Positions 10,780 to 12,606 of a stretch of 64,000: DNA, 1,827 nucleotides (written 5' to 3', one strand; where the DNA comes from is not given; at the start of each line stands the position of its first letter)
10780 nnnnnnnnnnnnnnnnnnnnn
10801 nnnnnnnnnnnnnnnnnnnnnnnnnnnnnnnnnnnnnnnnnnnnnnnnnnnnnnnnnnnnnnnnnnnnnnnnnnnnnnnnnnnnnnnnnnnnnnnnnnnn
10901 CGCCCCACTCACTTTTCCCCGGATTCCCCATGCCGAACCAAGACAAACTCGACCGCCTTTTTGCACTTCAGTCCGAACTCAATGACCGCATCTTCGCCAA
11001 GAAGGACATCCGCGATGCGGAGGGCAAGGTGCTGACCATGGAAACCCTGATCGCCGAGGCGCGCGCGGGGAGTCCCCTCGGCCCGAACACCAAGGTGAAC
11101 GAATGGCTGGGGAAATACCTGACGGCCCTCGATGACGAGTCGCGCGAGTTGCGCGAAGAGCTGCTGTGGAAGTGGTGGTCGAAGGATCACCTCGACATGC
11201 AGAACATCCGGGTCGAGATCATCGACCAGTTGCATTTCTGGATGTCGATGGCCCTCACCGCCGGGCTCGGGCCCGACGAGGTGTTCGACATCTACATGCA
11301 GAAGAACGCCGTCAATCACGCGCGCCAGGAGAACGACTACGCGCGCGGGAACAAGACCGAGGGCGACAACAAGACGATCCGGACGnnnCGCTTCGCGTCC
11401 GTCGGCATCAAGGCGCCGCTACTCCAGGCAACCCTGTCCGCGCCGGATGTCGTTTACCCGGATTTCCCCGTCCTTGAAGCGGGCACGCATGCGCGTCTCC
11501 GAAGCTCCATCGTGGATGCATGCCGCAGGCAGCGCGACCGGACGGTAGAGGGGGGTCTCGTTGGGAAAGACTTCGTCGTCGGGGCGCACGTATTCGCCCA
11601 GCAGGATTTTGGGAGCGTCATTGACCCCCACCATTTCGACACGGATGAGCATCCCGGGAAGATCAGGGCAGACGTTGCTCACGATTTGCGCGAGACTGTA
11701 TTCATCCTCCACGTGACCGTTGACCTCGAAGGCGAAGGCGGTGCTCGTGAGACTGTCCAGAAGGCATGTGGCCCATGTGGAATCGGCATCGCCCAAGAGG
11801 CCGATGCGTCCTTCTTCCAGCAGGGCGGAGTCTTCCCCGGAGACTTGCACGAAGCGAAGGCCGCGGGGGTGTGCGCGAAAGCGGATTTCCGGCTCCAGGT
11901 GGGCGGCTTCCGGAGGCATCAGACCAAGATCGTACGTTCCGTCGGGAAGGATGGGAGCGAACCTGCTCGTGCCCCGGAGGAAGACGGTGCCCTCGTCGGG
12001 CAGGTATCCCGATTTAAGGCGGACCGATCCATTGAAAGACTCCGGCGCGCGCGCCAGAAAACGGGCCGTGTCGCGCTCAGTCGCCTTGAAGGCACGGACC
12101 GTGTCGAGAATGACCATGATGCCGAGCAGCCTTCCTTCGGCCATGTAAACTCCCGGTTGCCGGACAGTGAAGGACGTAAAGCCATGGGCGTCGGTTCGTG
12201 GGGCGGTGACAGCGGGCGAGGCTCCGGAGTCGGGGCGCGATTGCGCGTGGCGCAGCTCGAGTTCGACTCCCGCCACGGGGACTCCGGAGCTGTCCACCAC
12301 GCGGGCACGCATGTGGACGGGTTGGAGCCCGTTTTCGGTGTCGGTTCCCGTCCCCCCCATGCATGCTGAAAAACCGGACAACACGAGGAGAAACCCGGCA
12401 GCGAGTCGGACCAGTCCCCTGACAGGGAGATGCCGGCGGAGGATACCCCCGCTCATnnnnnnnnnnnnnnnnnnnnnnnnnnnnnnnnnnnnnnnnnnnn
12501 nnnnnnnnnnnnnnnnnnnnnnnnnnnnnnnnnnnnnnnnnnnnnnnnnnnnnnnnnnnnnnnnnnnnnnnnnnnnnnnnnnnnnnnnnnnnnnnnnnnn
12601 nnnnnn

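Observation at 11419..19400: Two paralogous cassettes of a TIGR02147/DUF4423 protein translationally coupled to a downstream lipoprotein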

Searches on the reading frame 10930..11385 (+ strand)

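Call 95: search_protein_families(library=pfam, proteins=[window:10930-11385:+], max_evalue=0.001)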
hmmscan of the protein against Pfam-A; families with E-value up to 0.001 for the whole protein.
window:10930-11385:+ (152 aa): 1 family
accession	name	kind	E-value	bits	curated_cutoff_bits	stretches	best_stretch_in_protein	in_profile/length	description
PF08761.16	dUTPase_2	-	1.5e-16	61.5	22.9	1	6-111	1-82/162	dUTPase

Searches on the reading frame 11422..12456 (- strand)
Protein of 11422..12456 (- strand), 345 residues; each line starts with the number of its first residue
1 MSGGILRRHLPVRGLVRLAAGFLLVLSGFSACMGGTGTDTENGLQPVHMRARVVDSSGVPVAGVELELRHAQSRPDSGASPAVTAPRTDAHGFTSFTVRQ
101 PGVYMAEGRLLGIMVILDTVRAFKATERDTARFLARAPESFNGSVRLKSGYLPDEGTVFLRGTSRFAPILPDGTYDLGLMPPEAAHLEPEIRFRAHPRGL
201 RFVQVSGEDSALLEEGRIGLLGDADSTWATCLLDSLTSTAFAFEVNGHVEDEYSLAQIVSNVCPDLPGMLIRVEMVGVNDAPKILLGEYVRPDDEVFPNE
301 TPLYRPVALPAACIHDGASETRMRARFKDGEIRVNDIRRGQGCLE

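Call 3: search_protein_families(library=pfam, proteins=[window:11422-12456:-], max_evalue=0.1)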
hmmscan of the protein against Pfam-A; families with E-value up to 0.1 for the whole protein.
window:11422-12456:- (345 aa): 3 families
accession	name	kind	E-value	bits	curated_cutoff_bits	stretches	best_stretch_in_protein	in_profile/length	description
PF10670.15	DUF4198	-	9.4e-05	23.1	34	1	56-107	155-204/209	Domain of unknown function (DUF4198)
PF02369.22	Big_1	-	0.00042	20.8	34.9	1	42-99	14-67/93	Bacterial Ig-like domain (group 1)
PF13620.12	CarboxypepD_reg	-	0.013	16.3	32.3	0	50-104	3-50/82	Carboxypeptidase regulatory-like domain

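Call 4: search_protein_families(library=ncbifam, proteins=[window:11422-12456:-], max_evalue=0.1)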
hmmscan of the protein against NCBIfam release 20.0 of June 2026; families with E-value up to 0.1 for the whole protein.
window:11422-12456:- (345 aa): 1 family
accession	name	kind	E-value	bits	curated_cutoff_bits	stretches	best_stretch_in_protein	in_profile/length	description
TIGR04134.1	lipo_with_rSAM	hypoth_equivalog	0.00023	21.2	39.8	1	17-96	8-89/150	radical SAM-associated putative lipoprotein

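Call 19: find_homologous_proteins(query=window:11422-12456:-)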
Query window:11422-12456:- (345 aa): 15 proteins with E <= 0.001 among 6941 candidates.
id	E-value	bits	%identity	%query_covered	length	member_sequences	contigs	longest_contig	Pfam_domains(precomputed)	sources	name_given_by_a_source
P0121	4.3e-228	774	100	100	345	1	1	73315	-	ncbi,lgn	-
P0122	3.6e-116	406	54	100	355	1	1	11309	PF13620.13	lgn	-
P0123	7.6e-30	122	31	94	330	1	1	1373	PF13620.13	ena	-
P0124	1.9e-29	121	40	57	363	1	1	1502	PF13620.13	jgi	jgi:hypothetical protein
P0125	3.6e-29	120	41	53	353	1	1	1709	PF13620.13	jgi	jgi:hypothetical protein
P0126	2.9e-28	117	33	94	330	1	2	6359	PF13620.13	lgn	-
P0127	1.4e-25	108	32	94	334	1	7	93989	-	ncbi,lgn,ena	-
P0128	4.9e-24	103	39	50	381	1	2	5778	-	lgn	-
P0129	1.1e-22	99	37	52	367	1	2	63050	PF13620.13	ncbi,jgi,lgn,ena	-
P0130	4.9e-22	96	38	52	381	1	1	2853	PF13620.13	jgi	jgi:hypothetical protein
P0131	1.1e-21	95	37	51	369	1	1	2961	PF13620.13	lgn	-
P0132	1.6e-21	95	37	50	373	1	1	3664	PF13620.13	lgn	-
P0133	2.0e-20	91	36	54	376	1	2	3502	PF13620.13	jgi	jgi:hypothetical protein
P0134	5.1e-20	90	38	51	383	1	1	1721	PF13620.13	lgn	-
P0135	2.1e-18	84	37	52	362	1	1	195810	PF13620.13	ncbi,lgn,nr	ncbi:MAG: hypothetical protein JWP91_3728 [Fibrobacteres bacterium]|nr:hypothetical protein [Fibroba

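Call 86: predict_structure(alignment_id=A5)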
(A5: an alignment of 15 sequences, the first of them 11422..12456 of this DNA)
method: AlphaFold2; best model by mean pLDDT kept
length: 345 residues; sequences in the alignment: 15
mean_pLDDT: 72.1   pTM: 0.66
mean pLDDT of the five models: 72.1, 71.6, 70.8, 68.1, 65.2
residues with pLDDT >= 90: 81; 70-90: 130; 50-70: 57; < 50: 77
segments of 3 or more residues with pLDDT < 50: 1-42, 209-227, 237-248
pLDDT, mean of each block of 10 residues (from residue 1): 34 38 40 39 72 96 94 77 85 91 93 93 72 94 90 88 91 92 87 85 65 42 51 55 41 68 76 72 77 67 64 67 72 83 66
secondary structure, 60 per line:
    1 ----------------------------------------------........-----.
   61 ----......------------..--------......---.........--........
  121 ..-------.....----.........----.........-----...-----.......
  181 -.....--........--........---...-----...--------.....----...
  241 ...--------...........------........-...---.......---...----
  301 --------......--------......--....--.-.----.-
elements in order: E47-54 E65-70 E93-98 E102-110 E113-122 E130-134 E139-147 E152-160 E166-168 E174-180 H182-186 E189-196 E199-206 E210-212 E218-220 E229-233 E238-243 H252-262 E269-276 E284-290 E323-328 E331-334

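Call 88: fold_search(model_id=the predicted structure, library=pdb)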
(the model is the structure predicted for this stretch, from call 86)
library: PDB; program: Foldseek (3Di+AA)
matches with E <= 10: 885; with E <= 0.001: 25
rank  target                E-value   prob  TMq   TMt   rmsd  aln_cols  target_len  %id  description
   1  6fwv_B                1.6e-05  1.00  0.19  0.13  17.7       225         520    9  The Bacillus anthracis TIE protein (released 2018-08-08)
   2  6fwv_A                2.1e-05  1.00  0.18  0.13  16.7       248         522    9  The Bacillus anthracis TIE protein (released 2018-08-08)
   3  5f44_B                2.4e-05  1.00  0.21  0.26  15.2       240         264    8  Crystal structure of shaft pilin spaA from Lactobacillus rhamnosus GG (released 2016-07-20)
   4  5hts_E                3.4e-05  1.00  0.21  0.29  15.4       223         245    8  Crystal structure of shaft pilin spaA from Lactobacillus rhamnosus GG - D295N mutant (released 2016-07-20)
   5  8qox_B                4.2e-05  1.00  0.20  0.16  17.1       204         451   14  Two-component assembly of SlaA and SlaB S-layer proteins of Sulfolobus acidocaldarius (released 2024-02-21)
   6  4oq1                  5.5e-05  1.00  0.20  0.20  16.3       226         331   14  Structure of the Streptococcal ancillary pilin (released 2014-04-23)
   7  5hts_A                8.1e-05  1.00  0.20  0.26  15.2       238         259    8  Crystal structure of shaft pilin spaA from Lactobacillus rhamnosus GG - D295N mutant (released 2016-07-20)
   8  5f44_C                8.5e-05  1.00  0.22  0.29  15.2       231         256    8  Crystal structure of shaft pilin spaA from Lactobacillus rhamnosus GG (released 2016-07-20)
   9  5hts_C                8.5e-05  1.00  0.21  0.27  15.3       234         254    8  Crystal structure of shaft pilin spaA from Lactobacillus rhamnosus GG - D295N mutant (released 2016-07-20)
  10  4hss_B                8.5e-05  0.98  0.19  0.17  21.1       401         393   10  Structure of the Full-Length Major Pilin SpaD from Corynebacterium diphtheriae (released 2013-11-13)
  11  3kpt_B                1.0e-04  0.93  0.19  0.19  23.2       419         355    7  Crystal structure of BcpA, the major pilin subunit of Bacillus cereus (released 2009-11-24)
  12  3rkp_A                1.5e-04  0.89  0.19  0.19  25.2       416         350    7  Crystal structure of BcpA*(D312A), the major pilin subunit of Bacillus cereus (released 2012-05-30)
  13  5hts_B                1.6e-04  1.00  0.19  0.24  15.5       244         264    9  Crystal structure of shaft pilin spaA from Lactobacillus rhamnosus GG - D295N mutant (released 2016-07-20)
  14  5hts_D                2.4e-04  1.00  0.21  0.27  15.2       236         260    8  Crystal structure of shaft pilin spaA from Lactobacillus rhamnosus GG - D295N mutant (released 2016-07-20)
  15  7dm0_A                2.8e-04  0.99  0.15  0.29  17.6       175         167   11  Biofilm associated protein - C region (released 2021-12-15)
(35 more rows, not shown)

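Call 103: search_protein_families(library=padloc, proteins=[window:11422-12456:-], max_evalue=0.01)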
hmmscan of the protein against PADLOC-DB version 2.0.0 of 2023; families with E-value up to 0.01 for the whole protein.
window:11422-12456:- (345 aa): 0 families

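Call 104: search_protein_families(library=phrogs, proteins=[window:11422-12456:-], max_evalue=0.01)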
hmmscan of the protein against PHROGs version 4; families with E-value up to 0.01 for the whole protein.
window:11422-12456:- (345 aa): 0 families
